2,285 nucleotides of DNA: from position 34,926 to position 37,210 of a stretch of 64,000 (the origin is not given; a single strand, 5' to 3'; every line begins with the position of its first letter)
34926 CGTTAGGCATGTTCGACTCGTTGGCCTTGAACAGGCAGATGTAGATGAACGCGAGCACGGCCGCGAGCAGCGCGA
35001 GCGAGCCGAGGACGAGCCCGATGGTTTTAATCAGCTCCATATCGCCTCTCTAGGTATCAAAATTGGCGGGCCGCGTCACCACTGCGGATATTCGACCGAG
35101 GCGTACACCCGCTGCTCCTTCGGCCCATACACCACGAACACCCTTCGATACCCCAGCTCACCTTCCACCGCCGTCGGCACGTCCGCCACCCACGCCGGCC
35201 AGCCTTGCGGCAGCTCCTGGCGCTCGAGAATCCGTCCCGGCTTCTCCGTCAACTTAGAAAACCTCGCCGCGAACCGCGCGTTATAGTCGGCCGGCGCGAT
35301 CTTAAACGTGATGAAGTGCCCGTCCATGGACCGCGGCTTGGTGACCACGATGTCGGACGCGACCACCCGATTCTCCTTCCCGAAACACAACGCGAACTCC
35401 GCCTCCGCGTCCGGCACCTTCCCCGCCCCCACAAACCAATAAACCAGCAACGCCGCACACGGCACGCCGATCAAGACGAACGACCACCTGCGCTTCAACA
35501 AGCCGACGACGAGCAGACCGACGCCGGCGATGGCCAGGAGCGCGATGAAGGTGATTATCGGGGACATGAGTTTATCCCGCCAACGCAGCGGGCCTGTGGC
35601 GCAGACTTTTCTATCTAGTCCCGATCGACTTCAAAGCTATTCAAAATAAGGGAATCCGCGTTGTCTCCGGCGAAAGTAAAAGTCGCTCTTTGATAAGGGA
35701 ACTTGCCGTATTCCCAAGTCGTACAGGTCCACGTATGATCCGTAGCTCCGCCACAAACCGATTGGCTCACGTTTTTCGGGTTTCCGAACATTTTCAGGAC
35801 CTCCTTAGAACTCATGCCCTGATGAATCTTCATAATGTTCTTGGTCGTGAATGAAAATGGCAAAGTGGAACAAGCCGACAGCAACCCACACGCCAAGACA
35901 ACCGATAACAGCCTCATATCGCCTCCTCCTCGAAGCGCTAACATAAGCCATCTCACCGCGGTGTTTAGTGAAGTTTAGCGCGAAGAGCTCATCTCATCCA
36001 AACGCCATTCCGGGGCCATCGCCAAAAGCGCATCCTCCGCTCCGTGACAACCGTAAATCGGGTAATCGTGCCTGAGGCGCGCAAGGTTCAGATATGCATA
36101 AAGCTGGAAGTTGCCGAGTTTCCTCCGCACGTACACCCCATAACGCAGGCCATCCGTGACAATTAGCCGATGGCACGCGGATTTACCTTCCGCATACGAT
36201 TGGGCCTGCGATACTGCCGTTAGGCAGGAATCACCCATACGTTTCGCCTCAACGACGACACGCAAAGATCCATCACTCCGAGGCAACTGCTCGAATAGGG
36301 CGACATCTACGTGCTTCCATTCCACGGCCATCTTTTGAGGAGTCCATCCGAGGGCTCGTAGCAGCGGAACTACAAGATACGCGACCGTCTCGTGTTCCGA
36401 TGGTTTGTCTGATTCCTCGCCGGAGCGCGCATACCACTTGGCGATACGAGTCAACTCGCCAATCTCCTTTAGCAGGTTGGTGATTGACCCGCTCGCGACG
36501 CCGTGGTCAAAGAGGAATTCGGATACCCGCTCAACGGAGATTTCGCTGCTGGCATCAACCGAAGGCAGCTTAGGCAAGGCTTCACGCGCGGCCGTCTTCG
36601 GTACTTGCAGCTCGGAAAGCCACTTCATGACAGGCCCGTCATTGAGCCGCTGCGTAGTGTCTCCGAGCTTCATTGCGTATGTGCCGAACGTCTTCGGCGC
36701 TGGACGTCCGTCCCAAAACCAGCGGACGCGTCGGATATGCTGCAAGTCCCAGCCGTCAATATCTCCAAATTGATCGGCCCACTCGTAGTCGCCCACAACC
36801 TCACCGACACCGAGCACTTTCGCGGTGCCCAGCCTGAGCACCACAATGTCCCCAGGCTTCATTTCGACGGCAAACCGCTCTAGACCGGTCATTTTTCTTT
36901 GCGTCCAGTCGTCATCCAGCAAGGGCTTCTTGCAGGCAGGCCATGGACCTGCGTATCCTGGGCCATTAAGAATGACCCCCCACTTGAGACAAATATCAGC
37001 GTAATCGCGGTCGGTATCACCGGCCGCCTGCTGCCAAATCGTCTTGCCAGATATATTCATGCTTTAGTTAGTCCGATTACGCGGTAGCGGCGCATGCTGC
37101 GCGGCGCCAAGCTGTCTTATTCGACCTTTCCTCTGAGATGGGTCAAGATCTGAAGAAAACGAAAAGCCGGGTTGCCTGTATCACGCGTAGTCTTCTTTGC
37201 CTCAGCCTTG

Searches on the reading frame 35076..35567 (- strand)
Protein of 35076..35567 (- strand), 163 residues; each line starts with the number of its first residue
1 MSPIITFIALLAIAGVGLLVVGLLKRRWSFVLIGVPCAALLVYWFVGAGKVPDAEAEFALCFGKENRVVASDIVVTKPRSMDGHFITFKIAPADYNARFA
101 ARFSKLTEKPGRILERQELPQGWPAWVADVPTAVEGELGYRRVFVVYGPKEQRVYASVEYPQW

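Call 3: search_protein_families(library=pfam, proteins=[window:35076-35567:-], max_evalue=1)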
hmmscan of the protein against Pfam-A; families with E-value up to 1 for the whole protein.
window:35076-35567:- (163 aa): 2 families
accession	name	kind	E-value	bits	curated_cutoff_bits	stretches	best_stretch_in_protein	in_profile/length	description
PF13567.11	DUF4131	-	0.022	14.9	31.6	1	8-79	10-78/165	Domain of unknown function (DUF4131)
PF04932.20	Wzy_C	-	0.062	13.5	31.7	1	9-48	18-63/149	O-Antigen ligase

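Call 4: search_protein_families(library=padloc, proteins=[window:35076-35567:-], max_evalue=1)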
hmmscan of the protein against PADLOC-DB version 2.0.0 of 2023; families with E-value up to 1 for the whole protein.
window:35076-35567:- (163 aa): 1 family
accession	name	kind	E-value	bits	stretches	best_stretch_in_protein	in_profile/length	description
PDLC01118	Csx19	-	0.01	13.8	1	105-140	43-77/155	Csx19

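Call 5: search_protein_families(library=ncbifam, proteins=[window:35076-35567:-], max_evalue=1)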
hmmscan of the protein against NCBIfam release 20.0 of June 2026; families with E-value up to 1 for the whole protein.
window:35076-35567:- (163 aa): 1 family
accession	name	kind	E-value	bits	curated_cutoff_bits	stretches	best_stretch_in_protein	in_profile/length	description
NF047826.1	T3SSXpsF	equivalog_domain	0.38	9.5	650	0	15-42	211-238/405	type II secretion system protein XpsF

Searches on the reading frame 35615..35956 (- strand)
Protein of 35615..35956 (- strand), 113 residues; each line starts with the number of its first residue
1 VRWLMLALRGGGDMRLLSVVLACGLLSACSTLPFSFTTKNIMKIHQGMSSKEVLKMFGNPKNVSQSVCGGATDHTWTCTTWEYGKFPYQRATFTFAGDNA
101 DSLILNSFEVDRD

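Call 3: search_protein_families(library=pfam, proteins=[window:35615-35956:-], max_evalue=1)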
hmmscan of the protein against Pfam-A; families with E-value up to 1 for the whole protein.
window:35615-35956:- (113 aa): 3 families
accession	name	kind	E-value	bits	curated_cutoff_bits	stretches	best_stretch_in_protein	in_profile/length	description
PF12978.13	DUF3862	-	0.00099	19.5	25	1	37-75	88-126/159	Domain of Unknown Function with PDB structure (DUF3862)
PF22508.2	InlJ_IG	-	0.14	12.8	26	1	49-99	19-69/81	Internalin J, Immunoglobulin-like domain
PF04355.18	BamE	-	0.14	12.4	23.2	1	37-61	5-29/71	Outer membrane protein assembly factor BamE domain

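Call 4: search_protein_families(library=padloc, proteins=[window:35615-35956:-], max_evalue=1)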
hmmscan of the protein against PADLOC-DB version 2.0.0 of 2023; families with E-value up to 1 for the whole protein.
window:35615-35956:- (113 aa): 0 families

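Call 5: search_protein_families(library=ncbifam, proteins=[window:35615-35956:-], max_evalue=1)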
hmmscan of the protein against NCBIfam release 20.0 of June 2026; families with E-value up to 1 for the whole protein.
window:35615-35956:- (113 aa): 4 families
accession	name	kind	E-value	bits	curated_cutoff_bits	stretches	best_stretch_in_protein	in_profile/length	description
NF033187.0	internalin_J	exception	0.02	13.2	1700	1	31-100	426-491/846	class 1 internalin InlJ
NF008423.0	PRK11251.1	equivalog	0.026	14.4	65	1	16-75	8-70/112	osmotically-inducible lipoprotein OsmE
NF008472.0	PRK11367.1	equivalog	0.055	12.1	738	1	68-101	148-181/476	hypothetical protein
NF040867.1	prot_deacyl_CobB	equivalog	0.064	12.5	320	1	37-79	94-136/242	NAD-dependent protein deacetylase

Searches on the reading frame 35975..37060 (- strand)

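Call 3: search_protein_families(library=pfam, proteins=[window:35975-37060:-], max_evalue=1)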
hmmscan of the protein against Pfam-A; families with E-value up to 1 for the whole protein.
window:35975-37060:- (361 aa): 1 family
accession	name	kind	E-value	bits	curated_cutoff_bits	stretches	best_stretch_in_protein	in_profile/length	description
PF04313.20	HSDR_N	-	0.0014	18.9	25.1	1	250-294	127-166/198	Type I restriction enzyme R protein N terminus (HSDR_N)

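Call 4: search_protein_families(library=padloc, proteins=[window:35975-37060:-], max_evalue=1)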
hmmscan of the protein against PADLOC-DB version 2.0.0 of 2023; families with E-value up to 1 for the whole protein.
window:35975-37060:- (361 aa): 6 families
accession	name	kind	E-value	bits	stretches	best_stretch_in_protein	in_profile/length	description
PDLC04815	PDC-S02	-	2.9e-07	28.1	1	58-116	64-118/346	-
PDLC04806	PDC-S02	-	0.00015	19.1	1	58-115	65-121/324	-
PDLC04819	PDC-S02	-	0.0003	18.1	1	60-115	69-120/334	-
PDLC04824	PDC-S02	-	0.003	14.8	1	59-115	72-121/308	-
PDLC04706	PDC-M54B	-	0.042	10.5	1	193-240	14-61/475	-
PDLC04134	mad2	-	0.068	10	1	247-306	38-94/492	mads_2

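Call 5: search_protein_families(library=ncbifam, proteins=[window:35975-37060:-], max_evalue=1)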
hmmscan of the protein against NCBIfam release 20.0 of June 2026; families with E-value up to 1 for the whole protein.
window:35975-37060:- (361 aa): 0 families

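Call 115: search_protein_families(library=phrogs, proteins=[window:35975-37060:-], max_evalue=0.001)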
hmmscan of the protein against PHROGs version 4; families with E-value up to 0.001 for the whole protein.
window:35975-37060:- (361 aa): 0 families
